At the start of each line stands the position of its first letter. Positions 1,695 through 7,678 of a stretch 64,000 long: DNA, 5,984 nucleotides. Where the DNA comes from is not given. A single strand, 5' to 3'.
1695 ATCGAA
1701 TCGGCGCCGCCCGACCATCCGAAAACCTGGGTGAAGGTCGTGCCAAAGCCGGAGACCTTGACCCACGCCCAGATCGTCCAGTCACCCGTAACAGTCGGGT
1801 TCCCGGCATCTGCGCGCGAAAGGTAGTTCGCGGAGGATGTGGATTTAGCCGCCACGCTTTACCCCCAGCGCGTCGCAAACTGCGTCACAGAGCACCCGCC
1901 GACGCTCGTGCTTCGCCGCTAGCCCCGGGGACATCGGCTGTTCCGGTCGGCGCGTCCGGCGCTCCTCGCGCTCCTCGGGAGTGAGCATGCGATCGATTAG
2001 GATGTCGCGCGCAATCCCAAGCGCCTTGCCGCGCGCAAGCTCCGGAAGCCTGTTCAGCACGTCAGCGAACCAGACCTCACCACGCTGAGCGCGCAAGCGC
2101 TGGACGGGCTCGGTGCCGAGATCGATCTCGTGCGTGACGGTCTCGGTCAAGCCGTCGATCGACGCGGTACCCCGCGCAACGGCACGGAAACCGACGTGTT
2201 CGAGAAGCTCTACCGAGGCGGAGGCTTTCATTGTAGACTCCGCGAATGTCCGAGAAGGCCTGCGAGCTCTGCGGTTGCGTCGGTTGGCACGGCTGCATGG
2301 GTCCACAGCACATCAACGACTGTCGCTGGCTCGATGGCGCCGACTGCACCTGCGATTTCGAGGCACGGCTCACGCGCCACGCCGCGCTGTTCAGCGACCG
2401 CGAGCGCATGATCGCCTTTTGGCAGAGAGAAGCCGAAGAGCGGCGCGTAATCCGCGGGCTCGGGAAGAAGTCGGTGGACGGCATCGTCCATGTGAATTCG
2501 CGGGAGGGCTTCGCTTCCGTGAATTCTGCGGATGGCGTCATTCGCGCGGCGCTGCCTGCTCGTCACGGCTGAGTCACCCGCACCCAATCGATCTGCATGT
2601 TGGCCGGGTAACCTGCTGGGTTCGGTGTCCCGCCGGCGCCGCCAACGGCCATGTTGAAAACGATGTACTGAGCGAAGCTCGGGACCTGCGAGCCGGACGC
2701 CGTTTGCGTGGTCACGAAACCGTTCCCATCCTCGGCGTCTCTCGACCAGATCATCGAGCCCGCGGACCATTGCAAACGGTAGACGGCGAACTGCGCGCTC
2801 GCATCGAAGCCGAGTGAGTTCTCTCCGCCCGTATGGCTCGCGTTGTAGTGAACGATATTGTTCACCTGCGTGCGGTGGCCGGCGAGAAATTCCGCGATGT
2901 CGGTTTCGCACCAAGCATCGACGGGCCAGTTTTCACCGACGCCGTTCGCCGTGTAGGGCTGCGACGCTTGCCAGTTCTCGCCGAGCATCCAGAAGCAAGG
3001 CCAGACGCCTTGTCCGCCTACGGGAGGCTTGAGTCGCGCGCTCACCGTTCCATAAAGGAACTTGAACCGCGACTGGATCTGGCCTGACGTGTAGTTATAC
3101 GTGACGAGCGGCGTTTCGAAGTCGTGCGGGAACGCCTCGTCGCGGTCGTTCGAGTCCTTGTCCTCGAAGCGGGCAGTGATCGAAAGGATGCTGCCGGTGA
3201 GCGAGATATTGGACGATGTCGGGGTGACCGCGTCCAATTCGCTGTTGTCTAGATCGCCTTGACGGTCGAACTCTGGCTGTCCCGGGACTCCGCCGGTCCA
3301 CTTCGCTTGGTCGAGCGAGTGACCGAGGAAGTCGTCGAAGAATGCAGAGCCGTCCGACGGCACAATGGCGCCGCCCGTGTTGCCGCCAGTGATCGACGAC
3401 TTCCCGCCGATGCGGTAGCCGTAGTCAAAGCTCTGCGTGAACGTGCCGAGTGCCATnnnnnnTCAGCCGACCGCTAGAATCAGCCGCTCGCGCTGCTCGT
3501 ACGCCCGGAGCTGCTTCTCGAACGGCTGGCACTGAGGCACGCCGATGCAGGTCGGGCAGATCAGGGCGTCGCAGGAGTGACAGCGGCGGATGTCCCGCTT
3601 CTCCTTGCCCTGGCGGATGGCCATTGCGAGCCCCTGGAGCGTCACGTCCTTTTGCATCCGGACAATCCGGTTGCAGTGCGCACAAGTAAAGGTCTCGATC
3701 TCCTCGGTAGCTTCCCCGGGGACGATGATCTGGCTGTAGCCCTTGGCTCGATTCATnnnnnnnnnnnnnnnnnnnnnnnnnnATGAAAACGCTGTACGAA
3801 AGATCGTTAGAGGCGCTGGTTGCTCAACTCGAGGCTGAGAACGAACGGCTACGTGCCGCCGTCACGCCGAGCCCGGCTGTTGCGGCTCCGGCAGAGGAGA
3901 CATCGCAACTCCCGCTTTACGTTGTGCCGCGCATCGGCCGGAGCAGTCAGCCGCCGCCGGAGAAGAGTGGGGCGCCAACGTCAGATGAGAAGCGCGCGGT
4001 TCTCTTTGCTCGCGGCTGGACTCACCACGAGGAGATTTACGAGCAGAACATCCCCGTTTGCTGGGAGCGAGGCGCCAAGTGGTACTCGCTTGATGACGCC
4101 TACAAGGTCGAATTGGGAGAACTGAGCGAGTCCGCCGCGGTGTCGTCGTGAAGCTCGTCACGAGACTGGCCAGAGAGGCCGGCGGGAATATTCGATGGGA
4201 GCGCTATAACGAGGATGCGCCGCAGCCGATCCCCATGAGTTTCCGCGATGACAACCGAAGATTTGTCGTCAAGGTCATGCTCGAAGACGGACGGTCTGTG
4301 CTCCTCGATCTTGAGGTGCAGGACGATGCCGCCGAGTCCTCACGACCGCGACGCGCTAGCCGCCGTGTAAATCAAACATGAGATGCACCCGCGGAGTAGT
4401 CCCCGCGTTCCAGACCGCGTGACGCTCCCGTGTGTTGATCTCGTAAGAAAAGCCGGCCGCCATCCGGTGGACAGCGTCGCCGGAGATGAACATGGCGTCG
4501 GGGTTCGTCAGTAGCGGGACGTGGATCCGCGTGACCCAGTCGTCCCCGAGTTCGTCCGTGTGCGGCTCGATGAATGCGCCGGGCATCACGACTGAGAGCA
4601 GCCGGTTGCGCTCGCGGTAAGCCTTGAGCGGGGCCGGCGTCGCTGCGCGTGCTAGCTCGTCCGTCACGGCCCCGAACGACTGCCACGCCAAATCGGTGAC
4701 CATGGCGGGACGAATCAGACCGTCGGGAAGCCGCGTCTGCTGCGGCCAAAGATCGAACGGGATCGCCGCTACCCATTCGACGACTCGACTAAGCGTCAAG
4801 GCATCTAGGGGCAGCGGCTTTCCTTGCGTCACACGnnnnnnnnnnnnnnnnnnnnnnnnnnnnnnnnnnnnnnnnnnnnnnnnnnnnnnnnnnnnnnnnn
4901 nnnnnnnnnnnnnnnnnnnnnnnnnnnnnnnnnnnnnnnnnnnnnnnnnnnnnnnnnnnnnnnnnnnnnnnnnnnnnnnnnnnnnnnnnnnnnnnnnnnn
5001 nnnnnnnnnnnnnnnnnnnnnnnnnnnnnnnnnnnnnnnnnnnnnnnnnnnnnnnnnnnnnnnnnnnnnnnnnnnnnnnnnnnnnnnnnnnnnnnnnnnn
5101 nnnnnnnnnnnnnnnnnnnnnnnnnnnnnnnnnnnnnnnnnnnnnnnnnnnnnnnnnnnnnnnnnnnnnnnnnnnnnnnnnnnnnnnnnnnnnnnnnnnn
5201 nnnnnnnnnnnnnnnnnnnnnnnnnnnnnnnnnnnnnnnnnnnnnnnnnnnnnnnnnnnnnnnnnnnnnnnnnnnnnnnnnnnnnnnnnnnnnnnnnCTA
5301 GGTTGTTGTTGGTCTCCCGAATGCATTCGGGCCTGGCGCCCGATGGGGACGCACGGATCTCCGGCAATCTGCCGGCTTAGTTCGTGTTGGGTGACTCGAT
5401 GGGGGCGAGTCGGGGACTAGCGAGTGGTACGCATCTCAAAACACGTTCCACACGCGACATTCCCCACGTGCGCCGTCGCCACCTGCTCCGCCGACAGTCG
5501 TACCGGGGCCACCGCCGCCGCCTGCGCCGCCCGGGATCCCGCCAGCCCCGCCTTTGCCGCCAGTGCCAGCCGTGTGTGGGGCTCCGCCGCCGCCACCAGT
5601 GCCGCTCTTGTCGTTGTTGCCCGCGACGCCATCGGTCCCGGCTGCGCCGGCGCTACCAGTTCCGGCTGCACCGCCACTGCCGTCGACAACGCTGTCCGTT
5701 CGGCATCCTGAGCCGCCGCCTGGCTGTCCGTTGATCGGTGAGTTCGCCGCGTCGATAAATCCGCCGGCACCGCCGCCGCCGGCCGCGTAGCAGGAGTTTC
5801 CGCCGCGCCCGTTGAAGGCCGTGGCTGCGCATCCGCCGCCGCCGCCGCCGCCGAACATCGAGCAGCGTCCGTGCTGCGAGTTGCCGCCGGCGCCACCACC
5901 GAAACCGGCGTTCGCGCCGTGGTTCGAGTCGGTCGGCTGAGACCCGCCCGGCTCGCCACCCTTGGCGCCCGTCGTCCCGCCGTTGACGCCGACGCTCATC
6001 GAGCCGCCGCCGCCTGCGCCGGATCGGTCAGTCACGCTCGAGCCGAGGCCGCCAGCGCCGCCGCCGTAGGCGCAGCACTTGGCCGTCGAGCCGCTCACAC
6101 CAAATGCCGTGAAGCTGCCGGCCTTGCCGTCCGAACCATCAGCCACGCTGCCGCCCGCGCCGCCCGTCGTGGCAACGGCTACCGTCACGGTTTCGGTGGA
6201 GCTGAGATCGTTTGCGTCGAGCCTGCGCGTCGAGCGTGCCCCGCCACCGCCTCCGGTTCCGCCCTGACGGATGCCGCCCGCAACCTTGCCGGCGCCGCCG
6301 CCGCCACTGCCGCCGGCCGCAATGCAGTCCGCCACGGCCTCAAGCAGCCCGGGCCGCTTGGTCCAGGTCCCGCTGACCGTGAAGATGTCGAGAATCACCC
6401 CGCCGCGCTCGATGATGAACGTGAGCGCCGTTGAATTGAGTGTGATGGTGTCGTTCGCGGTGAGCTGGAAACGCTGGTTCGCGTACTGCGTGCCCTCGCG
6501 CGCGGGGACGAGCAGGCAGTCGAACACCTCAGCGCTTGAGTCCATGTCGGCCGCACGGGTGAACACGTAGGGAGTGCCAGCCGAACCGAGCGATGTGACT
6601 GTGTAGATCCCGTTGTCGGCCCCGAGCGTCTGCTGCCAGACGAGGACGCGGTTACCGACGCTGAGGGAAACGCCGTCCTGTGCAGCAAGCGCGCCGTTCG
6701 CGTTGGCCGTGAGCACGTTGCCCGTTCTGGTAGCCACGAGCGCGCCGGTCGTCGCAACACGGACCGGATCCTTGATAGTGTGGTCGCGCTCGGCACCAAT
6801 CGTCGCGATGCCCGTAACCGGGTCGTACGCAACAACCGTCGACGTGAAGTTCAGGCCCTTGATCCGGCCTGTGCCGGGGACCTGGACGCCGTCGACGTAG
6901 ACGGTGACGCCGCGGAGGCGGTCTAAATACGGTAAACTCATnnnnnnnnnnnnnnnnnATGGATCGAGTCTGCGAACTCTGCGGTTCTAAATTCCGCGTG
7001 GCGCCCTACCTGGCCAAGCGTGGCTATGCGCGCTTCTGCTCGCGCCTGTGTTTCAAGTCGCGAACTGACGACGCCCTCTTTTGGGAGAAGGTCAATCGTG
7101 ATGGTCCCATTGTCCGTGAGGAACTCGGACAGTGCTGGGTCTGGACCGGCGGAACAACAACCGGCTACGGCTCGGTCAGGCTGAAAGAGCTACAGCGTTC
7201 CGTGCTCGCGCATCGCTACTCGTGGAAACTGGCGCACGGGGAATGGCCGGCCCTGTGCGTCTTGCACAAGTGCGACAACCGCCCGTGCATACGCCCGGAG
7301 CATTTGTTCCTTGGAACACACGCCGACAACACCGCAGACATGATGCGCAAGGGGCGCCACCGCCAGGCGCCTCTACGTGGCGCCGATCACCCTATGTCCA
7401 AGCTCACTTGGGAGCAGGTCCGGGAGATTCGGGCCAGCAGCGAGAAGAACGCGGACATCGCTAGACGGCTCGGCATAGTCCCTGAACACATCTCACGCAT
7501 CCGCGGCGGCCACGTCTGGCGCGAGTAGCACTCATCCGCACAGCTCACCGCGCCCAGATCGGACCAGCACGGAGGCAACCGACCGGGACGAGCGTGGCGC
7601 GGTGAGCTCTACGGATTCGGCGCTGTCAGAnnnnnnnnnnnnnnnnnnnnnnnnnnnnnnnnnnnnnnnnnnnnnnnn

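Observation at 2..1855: Real tail-fiber gene with about 35-aa tandem repeats is missing from the ORF track and carries an in-frame TGA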

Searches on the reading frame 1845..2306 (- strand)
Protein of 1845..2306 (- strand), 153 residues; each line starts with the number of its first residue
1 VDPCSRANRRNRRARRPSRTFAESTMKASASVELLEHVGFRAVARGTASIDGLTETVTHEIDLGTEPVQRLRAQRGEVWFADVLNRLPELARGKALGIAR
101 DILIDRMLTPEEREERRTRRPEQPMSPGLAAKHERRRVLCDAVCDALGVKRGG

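Call 8: search_protein_families(library=pfam, proteins=[window:1845-2306:-], max_evalue=1)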
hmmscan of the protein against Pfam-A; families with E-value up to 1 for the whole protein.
window:1845-2306:- (153 aa): 0 families

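Call 9: search_protein_families(library=phrogs, proteins=[window:1845-2306:-], max_evalue=1)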
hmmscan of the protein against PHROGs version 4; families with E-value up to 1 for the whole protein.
window:1845-2306:- (153 aa): 1 family
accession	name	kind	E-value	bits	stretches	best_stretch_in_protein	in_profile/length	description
phrog_2584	-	unknown function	0.29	12.4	1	137-147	41-51/54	-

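Call 30: search_protein_families(library=pfam, proteins=[window:1845-2231:-], max_evalue=0.1)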
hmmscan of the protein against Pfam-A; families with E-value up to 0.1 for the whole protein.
window:1845-2231:- (128 aa): 0 families

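Call 51: search_protein_families(library=phrogs, proteins=[window:1845-2231:-], max_evalue=0.01)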
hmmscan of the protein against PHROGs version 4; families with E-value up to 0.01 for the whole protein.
window:1845-2231:- (128 aa): 0 families

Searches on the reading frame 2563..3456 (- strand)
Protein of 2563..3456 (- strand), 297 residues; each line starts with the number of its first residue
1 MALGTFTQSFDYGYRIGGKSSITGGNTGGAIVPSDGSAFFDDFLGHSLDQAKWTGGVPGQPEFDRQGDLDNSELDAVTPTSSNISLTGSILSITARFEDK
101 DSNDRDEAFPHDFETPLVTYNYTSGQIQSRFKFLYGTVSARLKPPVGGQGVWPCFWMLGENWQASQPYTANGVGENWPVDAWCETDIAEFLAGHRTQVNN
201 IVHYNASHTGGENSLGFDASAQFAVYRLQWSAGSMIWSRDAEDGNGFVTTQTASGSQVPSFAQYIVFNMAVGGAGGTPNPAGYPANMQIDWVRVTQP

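Call 8: search_protein_families(library=pfam, proteins=[window:2563-3456:-], max_evalue=1)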
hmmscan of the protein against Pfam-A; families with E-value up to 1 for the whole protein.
window:2563-3456:- (297 aa): 2 families
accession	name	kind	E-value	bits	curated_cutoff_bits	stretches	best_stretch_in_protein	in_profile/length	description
PF00722.28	Glyco_hydro_16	-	1.2e-18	67.6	22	1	114-292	21-174/175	Glycosyl hydrolases family 16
PF03935.22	SKN1_KRE6_Sbg1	-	0.0013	17.7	30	1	120-173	180-237/501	Beta-glucan synthesis-associated protein SKN1/KRE6/Sbg1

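Call 9: search_protein_families(library=phrogs, proteins=[window:2563-3456:-], max_evalue=1)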
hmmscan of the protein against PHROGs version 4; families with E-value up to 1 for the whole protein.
window:2563-3456:- (297 aa): 1 family
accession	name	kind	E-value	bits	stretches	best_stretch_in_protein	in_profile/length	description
phrog_17064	-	unknown function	2.9e-05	24.2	1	115-294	234-408/413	-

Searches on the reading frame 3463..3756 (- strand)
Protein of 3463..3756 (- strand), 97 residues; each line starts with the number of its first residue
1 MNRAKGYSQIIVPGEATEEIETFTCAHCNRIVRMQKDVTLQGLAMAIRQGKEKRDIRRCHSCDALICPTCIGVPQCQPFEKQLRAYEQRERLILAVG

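Call 30: search_protein_families(library=pfam, proteins=[window:3463-3756:-], max_evalue=0.1)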
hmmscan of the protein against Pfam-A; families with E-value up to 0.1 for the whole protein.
window:3463-3756:- (97 aa): 2 families
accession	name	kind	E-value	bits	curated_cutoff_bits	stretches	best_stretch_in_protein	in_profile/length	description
PF10058.14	Zn_ribbon_10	-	0.045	14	24.2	0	12-30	35-52/54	ER junction formation factor lunapark, zinc ribbon finger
PF00643.29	zf-B_box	-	0.079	13.6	24.1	1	58-70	17-29/42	B-box zinc finger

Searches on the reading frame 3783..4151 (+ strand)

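Call 30: search_protein_families(library=pfam, proteins=[window:3783-4151:+], max_evalue=0.1)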
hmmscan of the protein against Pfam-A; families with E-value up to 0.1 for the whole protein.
window:3783-4151:+ (122 aa): 2 families
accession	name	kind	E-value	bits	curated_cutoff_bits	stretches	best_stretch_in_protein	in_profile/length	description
PF02993.19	MCPVI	-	0.049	13.9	28.4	1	6-65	116-175/225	Minor capsid protein VI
PF07716.20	bZIP_2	-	0.1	13.2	22.3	0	4-27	25-48/54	Basic region leucine zipper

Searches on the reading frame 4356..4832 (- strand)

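Call 51: search_protein_families(library=phrogs, proteins=[window:4356-4832:-], max_evalue=0.01)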
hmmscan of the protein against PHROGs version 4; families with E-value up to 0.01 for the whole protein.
window:4356-4832:- (158 aa): 0 families

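Call 64: search_protein_families(library=pfam, proteins=[window:4356-4832:-], max_evalue=0.01)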
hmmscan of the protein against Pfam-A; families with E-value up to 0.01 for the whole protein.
window:4356-4832:- (158 aa): 2 families
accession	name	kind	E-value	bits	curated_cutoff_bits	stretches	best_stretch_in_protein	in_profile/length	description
PF05118.21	Asp_Arg_Hydrox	-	1.9e-11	44.5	22.6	1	73-155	74-154/157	Aspartyl/Asparaginyl beta-hydroxylase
PF07883.17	Cupin_2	-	0.0039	17.3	27.2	0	118-147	34-63/70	Cupin domain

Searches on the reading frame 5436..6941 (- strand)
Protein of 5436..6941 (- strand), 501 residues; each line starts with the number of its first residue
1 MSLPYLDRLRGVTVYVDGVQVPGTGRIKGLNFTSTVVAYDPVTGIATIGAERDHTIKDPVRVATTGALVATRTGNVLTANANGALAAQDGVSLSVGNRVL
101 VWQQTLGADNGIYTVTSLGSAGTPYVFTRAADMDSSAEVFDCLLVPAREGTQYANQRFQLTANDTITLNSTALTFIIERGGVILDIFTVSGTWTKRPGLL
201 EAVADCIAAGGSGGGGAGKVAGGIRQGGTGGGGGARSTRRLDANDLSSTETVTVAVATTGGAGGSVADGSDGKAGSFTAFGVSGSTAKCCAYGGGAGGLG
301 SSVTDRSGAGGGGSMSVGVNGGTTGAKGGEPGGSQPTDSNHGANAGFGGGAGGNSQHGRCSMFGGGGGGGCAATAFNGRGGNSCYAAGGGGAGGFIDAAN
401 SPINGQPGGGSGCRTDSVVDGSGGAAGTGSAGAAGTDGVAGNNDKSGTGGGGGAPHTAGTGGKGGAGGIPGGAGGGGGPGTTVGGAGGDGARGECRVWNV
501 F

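Call 11: search_protein_families(library=phrogs, proteins=[window:5436-6941:-], max_evalue=0.001)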
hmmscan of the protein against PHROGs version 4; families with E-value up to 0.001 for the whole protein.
window:5436-6941:- (501 aa): 10 families
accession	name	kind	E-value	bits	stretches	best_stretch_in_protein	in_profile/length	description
phrog_11518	-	tail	1.8e-15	57.2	1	83-175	181-265/812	tail fiber protein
phrog_2647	-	head and packaging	1.1e-13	52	1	73-175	126-220/336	head decoration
phrog_30390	-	unknown function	3e-13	50.1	1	63-211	524-669/766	-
phrog_27782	-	unknown function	3.6e-12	46.8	1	35-175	137-267/644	-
phrog_16867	-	unknown function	4.9e-11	42.9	1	56-176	74-175/631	-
phrog_14570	-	unknown function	2.1e-10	40.9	1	84-176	184-270/540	-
phrog_17264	-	unknown function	2.6e-10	41.2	1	83-173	12-94/147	-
phrog_24595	-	head and packaging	1.1e-08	35.9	1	69-174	49-143/325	virion structural protein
phrog_863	-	tail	2.4e-07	31.1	1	102-382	367-596/690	tail fiber assembly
phrog_2295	-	unknown function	0.00031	20.4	1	137-467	563-837/1183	-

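Call 30: search_protein_families(library=pfam, proteins=[window:5436-6941:-], max_evalue=0.1)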
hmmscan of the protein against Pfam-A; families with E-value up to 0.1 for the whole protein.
window:5436-6941:- (501 aa): 0 families

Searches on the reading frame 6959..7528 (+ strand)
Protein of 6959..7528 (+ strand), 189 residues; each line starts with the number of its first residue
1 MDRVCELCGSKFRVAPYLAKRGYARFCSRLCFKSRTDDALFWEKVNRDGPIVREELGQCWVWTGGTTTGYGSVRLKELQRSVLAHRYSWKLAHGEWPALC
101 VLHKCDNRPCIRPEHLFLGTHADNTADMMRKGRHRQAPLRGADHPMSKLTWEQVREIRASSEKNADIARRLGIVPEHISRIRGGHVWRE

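Call 64: search_protein_families(library=pfam, proteins=[window:6959-7528:+], max_evalue=0.01)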
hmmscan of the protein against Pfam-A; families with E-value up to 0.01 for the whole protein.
window:6959-7528:+ (189 aa): 2 families
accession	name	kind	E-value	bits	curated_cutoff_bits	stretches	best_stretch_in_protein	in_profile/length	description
PF13392.12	HNH_3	-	4e-12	46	24.8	1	83-125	2-45/46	HNH endonuclease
PF05551.17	zf-His_Me_endon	-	0.0018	18.9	27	1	98-125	64-91/131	Zinc-binding loop region of homing endonuclease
